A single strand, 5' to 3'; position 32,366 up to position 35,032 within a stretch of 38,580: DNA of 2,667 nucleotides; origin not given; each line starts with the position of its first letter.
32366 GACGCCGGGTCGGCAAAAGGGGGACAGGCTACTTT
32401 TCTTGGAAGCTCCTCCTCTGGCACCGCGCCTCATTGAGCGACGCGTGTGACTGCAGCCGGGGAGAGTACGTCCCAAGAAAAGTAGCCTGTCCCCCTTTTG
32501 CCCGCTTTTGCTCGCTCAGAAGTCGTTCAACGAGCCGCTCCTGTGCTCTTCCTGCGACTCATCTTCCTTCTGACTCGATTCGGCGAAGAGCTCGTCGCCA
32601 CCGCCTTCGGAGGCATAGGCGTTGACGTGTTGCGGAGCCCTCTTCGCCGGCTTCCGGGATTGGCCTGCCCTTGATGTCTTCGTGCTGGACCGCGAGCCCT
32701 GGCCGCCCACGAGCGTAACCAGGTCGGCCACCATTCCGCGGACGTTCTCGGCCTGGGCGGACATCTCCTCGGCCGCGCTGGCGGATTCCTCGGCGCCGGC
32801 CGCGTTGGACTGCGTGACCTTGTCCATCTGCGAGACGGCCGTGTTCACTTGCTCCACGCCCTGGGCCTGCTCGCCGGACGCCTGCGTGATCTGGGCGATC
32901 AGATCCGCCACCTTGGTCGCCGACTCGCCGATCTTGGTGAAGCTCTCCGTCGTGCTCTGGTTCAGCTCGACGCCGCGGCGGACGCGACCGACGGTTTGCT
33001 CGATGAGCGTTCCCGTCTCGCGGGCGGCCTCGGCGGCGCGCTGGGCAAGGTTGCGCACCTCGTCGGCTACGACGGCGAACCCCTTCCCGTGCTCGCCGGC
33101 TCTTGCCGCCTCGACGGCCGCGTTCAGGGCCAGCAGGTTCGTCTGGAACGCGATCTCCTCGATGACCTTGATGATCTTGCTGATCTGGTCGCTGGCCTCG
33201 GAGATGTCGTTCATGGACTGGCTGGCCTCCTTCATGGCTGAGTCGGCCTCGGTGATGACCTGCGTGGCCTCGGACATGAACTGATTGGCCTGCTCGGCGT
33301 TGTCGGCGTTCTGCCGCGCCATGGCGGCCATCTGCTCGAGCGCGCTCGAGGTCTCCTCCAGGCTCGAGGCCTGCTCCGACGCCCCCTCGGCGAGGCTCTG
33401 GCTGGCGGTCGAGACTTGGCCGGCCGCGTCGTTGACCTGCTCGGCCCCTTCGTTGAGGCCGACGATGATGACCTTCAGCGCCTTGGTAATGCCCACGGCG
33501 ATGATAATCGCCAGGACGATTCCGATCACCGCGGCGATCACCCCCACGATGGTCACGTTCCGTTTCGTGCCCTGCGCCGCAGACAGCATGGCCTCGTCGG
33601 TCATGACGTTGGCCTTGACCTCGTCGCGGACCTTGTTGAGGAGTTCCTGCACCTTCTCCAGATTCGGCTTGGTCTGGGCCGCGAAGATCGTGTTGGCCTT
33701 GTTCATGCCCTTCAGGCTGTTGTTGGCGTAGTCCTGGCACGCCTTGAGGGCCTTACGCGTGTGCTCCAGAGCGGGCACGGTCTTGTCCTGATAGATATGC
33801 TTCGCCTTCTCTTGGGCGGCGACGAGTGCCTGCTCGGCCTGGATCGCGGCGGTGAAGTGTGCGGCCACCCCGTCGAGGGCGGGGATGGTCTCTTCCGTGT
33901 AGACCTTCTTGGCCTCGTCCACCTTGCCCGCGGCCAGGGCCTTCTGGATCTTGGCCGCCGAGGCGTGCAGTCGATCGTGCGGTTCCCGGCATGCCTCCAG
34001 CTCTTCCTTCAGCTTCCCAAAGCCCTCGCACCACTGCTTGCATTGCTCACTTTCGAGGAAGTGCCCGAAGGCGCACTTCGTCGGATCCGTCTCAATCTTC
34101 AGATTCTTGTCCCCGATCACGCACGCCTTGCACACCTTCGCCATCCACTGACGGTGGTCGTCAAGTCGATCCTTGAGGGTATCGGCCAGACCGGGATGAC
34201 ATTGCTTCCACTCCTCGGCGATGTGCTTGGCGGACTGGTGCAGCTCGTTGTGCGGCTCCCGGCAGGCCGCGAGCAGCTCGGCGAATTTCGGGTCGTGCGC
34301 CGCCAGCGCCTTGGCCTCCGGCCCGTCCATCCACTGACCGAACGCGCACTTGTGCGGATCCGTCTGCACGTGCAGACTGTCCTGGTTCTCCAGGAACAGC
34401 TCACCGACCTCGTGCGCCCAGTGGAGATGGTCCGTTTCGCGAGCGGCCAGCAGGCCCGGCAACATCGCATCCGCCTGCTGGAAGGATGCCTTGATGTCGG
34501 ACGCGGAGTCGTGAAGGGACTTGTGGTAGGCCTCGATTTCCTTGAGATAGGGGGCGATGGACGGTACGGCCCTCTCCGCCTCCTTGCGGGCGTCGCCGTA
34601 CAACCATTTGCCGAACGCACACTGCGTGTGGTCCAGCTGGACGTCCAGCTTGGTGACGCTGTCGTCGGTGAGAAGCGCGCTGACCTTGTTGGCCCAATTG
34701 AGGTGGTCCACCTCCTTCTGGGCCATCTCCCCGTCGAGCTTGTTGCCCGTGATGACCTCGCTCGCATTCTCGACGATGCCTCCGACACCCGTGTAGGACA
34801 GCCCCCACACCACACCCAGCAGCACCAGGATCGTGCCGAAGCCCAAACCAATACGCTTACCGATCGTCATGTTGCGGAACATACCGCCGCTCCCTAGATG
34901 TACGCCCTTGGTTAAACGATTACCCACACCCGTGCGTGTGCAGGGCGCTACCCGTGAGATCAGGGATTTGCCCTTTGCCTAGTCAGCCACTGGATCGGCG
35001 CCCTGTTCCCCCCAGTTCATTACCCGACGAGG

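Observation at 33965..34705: Chemoreceptor with three tandem complete CZB (3His/1Cys zinc-binding) motifs in its predicted periplasmic domain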

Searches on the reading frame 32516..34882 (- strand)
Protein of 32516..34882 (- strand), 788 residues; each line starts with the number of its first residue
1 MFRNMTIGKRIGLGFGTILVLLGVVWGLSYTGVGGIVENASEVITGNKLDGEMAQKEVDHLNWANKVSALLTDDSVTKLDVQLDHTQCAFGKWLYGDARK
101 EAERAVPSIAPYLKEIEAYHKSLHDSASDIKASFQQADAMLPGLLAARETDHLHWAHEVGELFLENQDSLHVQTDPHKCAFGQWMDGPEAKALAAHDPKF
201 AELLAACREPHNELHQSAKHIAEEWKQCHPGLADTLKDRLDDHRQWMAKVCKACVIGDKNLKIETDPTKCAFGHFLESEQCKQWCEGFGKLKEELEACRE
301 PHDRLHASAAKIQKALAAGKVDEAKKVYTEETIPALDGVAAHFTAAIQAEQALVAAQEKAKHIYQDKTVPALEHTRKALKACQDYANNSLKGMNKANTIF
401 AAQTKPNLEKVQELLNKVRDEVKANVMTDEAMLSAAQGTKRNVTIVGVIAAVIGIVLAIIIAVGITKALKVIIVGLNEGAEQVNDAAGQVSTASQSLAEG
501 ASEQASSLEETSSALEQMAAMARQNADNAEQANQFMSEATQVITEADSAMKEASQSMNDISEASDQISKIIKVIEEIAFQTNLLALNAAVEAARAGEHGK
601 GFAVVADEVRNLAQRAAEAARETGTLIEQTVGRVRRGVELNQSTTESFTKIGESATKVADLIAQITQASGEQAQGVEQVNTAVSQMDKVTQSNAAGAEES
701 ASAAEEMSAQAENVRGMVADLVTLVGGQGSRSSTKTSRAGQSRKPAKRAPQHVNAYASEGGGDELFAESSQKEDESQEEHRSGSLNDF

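Call 3: search_protein_families(library=pfam, proteins=[window:32516-34882:-], max_evalue=1)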
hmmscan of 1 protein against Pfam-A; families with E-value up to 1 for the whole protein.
window:32516-34882:- (788 aa): 6 families
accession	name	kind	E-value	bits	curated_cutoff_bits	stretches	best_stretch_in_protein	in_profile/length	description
PF00015.26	MCPsignal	-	7.6e-48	163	34.6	1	537-690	5-172/172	Methyl-accepting chemotaxis protein (MCP) signalling domain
PF13682.11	CZB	-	3.8e-35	120.5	29.4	3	60-130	1-63/64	Chemoreceptor zinc-binding domain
PF10241.14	KxDL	-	0.027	15.2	27.2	1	365-424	18-80/86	Uncharacterized conserved protein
PF07528.20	DZF_N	-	0.39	11.1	27.1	1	386-429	99-142/210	DZF N-terminal domain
PF17319.7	DUF5362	-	0.56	10.6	25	1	442-491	7-57/94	Family of unknown function (DUF5362)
PF25034.1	Spectrin_SYNE1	-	0.96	9.5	35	1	484-570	63-149/188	Nesprin-1, spectrin repeats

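Call 4: search_protein_families(library=ncbifam, proteins=[window:32516-34882:-], max_evalue=1)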
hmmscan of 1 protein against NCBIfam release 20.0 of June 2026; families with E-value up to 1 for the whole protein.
window:32516-34882:- (788 aa): 12 families
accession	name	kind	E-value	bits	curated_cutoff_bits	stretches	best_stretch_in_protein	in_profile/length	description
NF047851.1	MCPCitTducer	equivalog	8e-64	216.6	900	1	473-744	266-538/553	methyl-accepting chemotaxis citrate transducer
NF041847.1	transduc_aer2_vibrio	equivalog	2.6e-63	214.5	1200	1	467-738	491-765/804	aerotaxis transducer Aer2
NF011622.0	PRK15048.1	equivalog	1.9e-59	202.3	900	1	469-746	261-537/553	methyl-accepting chemotaxis protein II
NF011615.0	PRK15041.1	equivalog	3e-59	201.1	947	1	476-746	270-540/554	methyl-accepting chemotaxis protein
NF007309.0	PRK09793.1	equivalog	4.7e-57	194.1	903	1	464-719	254-509/533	methyl-accepting chemotaxis protein IV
NF058645.1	MCPCtpMPsAe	equivalog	2.7e-26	92.5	900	1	463-719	284-554/558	methyl-accepting chemotaxis protein CtpM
NF050802.1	AspChtxCcaA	equivalog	2.9e-24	85.5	1300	1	527-679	532-687/700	aspartate chemotaxis receptor CcaA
NF007380.0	PRK09894.1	equivalog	1.5e-12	47.5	256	3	235-325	14-102/296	diguanylate cyclase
TIGR02169.1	SMC_prok_A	equivalog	0.00046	18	729.4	1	472-711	257-497/1165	chromosome segregation protein SMC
TIGR02168.1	SMC_prok_B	equivalog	0.031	12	567.35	1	481-720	710-942/1181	chromosome segregation protein SMC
TIGR00449.1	tgt_general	superfamily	0.037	12.9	47.6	1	380-427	302-351/367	tRNA-guanine transglycosylase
NF008761.0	PRK11797.1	equivalog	0.62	10.3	93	1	192-269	43-117/139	D-ribose pyranase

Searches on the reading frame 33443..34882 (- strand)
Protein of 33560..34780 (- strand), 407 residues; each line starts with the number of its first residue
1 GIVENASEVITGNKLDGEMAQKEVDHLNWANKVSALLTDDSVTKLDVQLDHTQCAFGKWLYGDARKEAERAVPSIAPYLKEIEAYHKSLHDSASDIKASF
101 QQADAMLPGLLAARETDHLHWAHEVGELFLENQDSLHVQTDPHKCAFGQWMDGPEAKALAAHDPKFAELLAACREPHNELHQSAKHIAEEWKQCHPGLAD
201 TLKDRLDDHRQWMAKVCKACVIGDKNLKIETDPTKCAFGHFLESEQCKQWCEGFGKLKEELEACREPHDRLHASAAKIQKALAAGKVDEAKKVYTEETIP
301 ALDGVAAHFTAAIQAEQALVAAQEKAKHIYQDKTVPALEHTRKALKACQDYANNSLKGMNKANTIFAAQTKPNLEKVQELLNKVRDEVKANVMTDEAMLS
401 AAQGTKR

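Call 7: find_homologous_proteins(query=window:33560-34780:-, max_evalue=0.001)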
Query window:33560-34780:- (407 aa): 599 proteins with E <= 0.001 among 8000 candidates; the best 120 are listed.
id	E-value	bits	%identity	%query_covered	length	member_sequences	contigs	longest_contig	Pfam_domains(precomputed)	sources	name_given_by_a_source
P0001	9.6e-155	534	60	100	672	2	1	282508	PF00015.27,PF13682.12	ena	-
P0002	2.0e-149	517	57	100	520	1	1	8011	PF13682.12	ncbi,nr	ncbi:MAG: CZB domain-containing protein, partial [Planctomycetes bacterium]|nr:CZB domain-containing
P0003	7.3e-134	465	54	100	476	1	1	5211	PF13682.12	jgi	-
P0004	1.2e-127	445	52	100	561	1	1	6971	PF00672.31,PF13682.12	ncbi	ncbi:MAG: CZB domain-containing protein, partial [bacterium]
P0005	2.8e-118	414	51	100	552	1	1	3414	PF13682.12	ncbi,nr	ncbi:MAG: CZB domain-containing protein, partial [Pseudodesulfovibrio sp.]|nr:CZB domain-containing 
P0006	3.5e-115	404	52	90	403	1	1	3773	PF13682.12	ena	-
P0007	1.2e-112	396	46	100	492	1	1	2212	PF13682.12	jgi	jgi:methyl-accepting chemotaxis protein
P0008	3.2e-112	394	47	100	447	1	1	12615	PF13682.12,PF12729.14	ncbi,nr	ncbi:MAG: CZB domain-containing protein, partial [Desulfobacula sp.]|nr:CZB domain-containing protei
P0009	7.6e-112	393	56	80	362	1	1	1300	PF13682.12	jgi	jgi:methyl-accepting chemotaxis protein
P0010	1.6e-110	389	47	100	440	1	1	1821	PF13682.12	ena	-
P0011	1.2e-109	386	52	86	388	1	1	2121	PF13682.12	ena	-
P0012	1.6e-109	385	51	94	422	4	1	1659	PF13682.12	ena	-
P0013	2.3e-109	385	51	90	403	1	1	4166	PF13682.12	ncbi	-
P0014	9.5e-107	376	47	98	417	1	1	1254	PF13682.12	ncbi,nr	ncbi:MAG: methyl-accepting chemotaxis protein, partial [Desulfobacteraceae bacterium]|nr:methyl-acce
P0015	1.0e-106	376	47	100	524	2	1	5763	PF13682.12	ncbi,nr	ncbi:MAG: CZB domain-containing protein, partial [Desulfobacteraceae bacterium]|nr:CZB domain-contai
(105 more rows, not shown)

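Call 18: search_solved_structures(query=window:33560-34780:-, max_evalue=1, show_alignments=3)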
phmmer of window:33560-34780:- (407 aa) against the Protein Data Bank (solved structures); distinct sequences matched with E-value up to 1: 0.

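Call 22: predict_structure(alignment_id=A1)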
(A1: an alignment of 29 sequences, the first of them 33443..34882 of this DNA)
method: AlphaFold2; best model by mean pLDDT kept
length: 480 residues; sequences in the alignment: 29
mean_pLDDT: 87.6   pTM: 0.67
mean pLDDT of the five models: 87.6, 87.5, 83.7, 83.6, 81.6
residues with pLDDT >= 90: 321; 70-90: 91; 50-70: 62; < 50: 6
segments of 3 or more residues with pLDDT < 50: none
pLDDT, mean of each block of 10 residues (from residue 1): 61 74 73 63 75 85 91 87 93 92 89 95 96 92 96 96 94 96 95 92 96 98 95 94 92 89 89 93 92 96 95 94 95 96 97 96 97 97 97 96 95 91 73 64 68 70 64 52
secondary structure, 60 per line:
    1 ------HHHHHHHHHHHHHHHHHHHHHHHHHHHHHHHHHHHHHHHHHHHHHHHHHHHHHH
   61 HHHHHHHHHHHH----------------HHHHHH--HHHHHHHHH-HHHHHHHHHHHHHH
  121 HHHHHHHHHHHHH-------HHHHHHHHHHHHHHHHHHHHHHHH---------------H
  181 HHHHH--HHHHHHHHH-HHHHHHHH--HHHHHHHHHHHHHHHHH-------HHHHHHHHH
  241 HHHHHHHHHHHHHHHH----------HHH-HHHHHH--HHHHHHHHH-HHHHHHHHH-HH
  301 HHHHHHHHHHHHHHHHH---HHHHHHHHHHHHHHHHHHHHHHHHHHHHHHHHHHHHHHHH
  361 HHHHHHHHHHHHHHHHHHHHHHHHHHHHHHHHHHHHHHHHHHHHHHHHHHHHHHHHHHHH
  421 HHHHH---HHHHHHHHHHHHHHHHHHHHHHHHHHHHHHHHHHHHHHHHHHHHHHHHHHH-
elements in order: H7-72 H89-94 H97-105 H107-133 H141-164 H180-185 H188-196 H198-205 H208-224 H232-256 H271-276 H279-287 H289-297 H299-317 H321-425 H429-479

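Call 25: fold_search(model_id=the predicted structure, library=pdb)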
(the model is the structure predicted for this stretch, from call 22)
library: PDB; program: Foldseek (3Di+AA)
matches with E <= 10: 502; with E <= 0.001: 0
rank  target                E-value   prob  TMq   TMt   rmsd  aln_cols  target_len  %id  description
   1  7n6g_3R               2.9e-02  0.72  0.19  0.24  46.5       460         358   13  C1 of central pair (released 2022-05-18)
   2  7n6g_3W               4.3e-02  0.60  0.20  0.22  54.0       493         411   12  C1 of central pair (released 2022-05-18)
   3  7zr1_D                4.3e-02  0.57  0.19  0.13  32.8       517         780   11  Chaetomium thermophilum Mre11-Rad50-Nbs1 complex bound to ATPyS (composite structure) (released 2023-01-11)
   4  7n6g_3V               7.0e-02  0.57  0.21  0.24  47.5       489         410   13  C1 of central pair (released 2022-05-18)
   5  7n6g_3O               7.7e-02  0.38  0.15  0.20  43.3       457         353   14  C1 of central pair (released 2022-05-18)
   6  7zr1_C                8.4e-02  0.38  0.18  0.12  28.8       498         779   11  Chaetomium thermophilum Mre11-Rad50-Nbs1 complex bound to ATPyS (composite structure) (released 2023-01-11)
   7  7n6g_3M               1.0e-01  0.47  0.21  0.24  46.9       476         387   13  C1 of central pair (released 2022-05-18)
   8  7n6g_3N               1.4e-01  0.41  0.21  0.24  43.9       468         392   12  C1 of central pair (released 2022-05-18)
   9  7sqc_1K               1.8e-01  0.41  0.18  0.23  38.8       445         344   10  Ciliary C1 central pair apparatus isolated from Chlamydomonas reinhardtii (released 2022-04-13)
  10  7sqc_1J               1.9e-01  0.35  0.18  0.24  42.3       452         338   14  Ciliary C1 central pair apparatus isolated from Chlamydomonas reinhardtii (released 2022-04-13)
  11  6h2x                  1.9e-01  0.20  0.16  0.20  33.1       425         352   12  MukB coiled-coil elbow from E. coli (released 2019-03-06)
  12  8t4f_B                2.2e-01  0.12  0.10  0.09  43.4       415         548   12  Transporter associated with antigen processing (TAP) bound to the 9-mer peptide RRYQKSTEL (released 2024-06-19)
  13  8f7n                  2.5e-01  0.20  0.17  0.20  30.7       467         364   12  Crystal structure of chemoreceptor McpZ ligand sensing domain (released 2023-07-05)
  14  9rcv_E                2.7e-01  0.11  0.11  0.08  47.8       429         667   12  Structure of the Human Peptide-Loading Complex Arrested by HCMV US6 (released 2025-12-03)
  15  5hu6_D                2.9e-01  0.10  0.08  0.14  48.8       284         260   14  Structure of the T. brucei haptoglobin-haemoglobin receptor bound to human haptolgobin-haemoglobin (released 2016-03-02)
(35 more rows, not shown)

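Call 27: search_solved_structures(query=A1, max_evalue=1, show_alignments=4)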
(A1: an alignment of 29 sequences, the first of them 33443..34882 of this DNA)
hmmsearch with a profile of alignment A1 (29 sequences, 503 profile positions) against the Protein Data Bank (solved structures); distinct sequences matched with E-value up to 1: 12.
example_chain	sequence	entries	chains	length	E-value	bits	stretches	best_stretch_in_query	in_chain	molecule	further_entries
5npa_A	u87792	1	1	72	0.12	14.2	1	206-247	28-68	Loquacious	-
9p9q_B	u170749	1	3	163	0.17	13.7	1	329-420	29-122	Hemagglutinin HA2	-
9p9r_B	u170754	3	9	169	0.18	13.6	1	329-420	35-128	Hemagglutinin HA2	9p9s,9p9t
6v49_B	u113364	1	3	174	0.2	13.4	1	329-420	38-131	Hemagglutinin HA2 chain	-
5tg8_B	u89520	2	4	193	0.27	13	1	329-420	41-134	Hemagglutinin HA2 chain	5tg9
1ti8_B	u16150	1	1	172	0.33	12.7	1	329-419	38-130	hemagglutinin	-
4n5k_B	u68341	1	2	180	0.55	12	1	329-419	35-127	Hemagglutinin HA2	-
5m1m_A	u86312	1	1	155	0.56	12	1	324-417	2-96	Matrix protein 1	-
4n5j_B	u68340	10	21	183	0.57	11.9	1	329-419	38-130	Hemagglutinin HA2 | Hemagglutinin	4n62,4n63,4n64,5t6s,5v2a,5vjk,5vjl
3m5g_B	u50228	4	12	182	0.81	11.4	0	329-420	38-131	Hemagglutinin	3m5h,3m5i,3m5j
21vq_V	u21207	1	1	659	0.89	11.3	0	349-488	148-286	Phi92_gp134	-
8rz0_A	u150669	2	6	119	0.94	11.2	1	328-428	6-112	RH5-34EM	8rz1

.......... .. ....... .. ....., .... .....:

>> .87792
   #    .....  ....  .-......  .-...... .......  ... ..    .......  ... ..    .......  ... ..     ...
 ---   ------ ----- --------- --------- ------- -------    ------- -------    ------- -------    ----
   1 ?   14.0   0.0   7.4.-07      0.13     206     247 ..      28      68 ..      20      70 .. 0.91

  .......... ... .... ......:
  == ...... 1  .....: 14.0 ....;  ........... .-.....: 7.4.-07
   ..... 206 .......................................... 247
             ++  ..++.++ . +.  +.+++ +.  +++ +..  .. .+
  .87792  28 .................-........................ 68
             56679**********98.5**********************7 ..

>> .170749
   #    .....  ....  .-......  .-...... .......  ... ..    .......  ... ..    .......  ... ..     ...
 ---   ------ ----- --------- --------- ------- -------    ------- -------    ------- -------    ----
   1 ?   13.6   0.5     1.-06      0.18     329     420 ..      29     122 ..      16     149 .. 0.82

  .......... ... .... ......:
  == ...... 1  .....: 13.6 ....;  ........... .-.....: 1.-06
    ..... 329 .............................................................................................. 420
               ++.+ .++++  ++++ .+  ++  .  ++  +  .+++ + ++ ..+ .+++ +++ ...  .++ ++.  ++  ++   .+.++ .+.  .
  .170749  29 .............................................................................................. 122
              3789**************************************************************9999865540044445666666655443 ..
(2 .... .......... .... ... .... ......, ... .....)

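Call 46: find_related_loci(query=A1, collection=genome_contigs, flank=4000)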
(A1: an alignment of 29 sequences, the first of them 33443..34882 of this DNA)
Query A1 (480 aa) in genome_contigs; peptide patterns used: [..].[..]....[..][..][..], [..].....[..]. (x = any residue, [..] = any of these).
599 stretches matched a pattern (row limit reached: there are more); 543 encode a relative of the query (tblastn E <= 1e-3); the best 80 are kept; 80 distinct loci.
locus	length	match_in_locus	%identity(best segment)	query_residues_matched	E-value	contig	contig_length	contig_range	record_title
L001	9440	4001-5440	66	1-480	0e+0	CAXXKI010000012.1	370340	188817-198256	MAG: Phycisphaerae bacterium isolate bd3be242-9aa2-4165-bc29-2748e4656e29 genome assembly, contig: contig_12, whole geno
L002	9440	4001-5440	64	1-480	0e+0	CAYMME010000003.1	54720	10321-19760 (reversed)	MAG TPA_asm: uncultured Planctomycetales bacterium isolate binchicken_co65_34 genome assembly, contig: NODE_2262_length_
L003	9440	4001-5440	64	1-480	0e+0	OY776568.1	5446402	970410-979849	MAG: Phycisphaerae bacterium isolate 383648cc-b706-4f19-8acf-b8ba9176e0b9 genome assembly, chromosome: 1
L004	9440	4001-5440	63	1-480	0e+0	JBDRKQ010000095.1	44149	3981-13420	MAG: Planctomycetota bacterium isolate MEGAHIT-group-1.728 k141_8164334, whole genome shotgun sequence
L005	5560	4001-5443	57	1-480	0e+0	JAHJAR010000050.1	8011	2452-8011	MAG: Planctomycetota bacterium isolate Modern_marine.mb.222 Modern_marine.mb.222_k141_272687, whole genome shotgun seque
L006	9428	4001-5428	56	1-480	0e+0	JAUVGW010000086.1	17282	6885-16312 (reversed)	MAG: Phycisphaerae bacterium isolate CSMAG_386 CSMAG_386_k141_284745_length_17282_cov_7.5618, whole genome shotgun seque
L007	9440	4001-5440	59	1-480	8e-180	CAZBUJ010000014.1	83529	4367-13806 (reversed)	MAG TPA_asm: uncultured Phycisphaeraceae bacterium isolate SRP323688_co1_260 genome assembly, contig: NODE_586_length_83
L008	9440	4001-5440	57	1-480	2e-177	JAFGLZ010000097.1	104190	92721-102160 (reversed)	MAG: Phycisphaerae bacterium isolate Zod_Metabat.429 k87_4338380, whole genome shotgun sequence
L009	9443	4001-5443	55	1-480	9e-169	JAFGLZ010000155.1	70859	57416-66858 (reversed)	MAG: Phycisphaerae bacterium isolate Zod_Metabat.429 k87_7039171, whole genome shotgun sequence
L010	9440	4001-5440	51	1-480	3e-159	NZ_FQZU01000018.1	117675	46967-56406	Desulfatibacillum alkenivorans DSM 16219, whole genome shotgun sequence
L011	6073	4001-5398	53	2-467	2e-153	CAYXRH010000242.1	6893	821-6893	MAG TPA_asm: uncultured Thermodesulfobacteriota bacterium isolate binchicken_co178_236 genome assembly, contig: NODE_128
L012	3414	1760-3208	52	1-480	1e-159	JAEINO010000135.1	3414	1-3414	MAG: Pseudodesulfovibrio sp. isolate MAG6 NODE_6890_length_3414_cov_1532.720408, whole genome shotgun sequence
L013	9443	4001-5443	52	1-480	3e-152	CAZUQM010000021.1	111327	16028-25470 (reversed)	MAG TPA_asm: uncultured Planctomycetales bacterium isolate SRP141376_co2_77 genome assembly, contig: NODE_426_length_111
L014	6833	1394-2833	51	1-480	2e-150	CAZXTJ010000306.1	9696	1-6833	MAG TPA_asm: uncultured bacterium isolate binchicken_co56_54 genome assembly, contig: NODE_2274_length_9696_cov_5.113992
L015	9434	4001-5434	47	2-480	8e-145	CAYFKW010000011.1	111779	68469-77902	MAG TPA_asm: uncultured Desulfobacula sp. isolate ERP019367_co2_15 genome assembly, contig: NODE_192_length_111779_cov_4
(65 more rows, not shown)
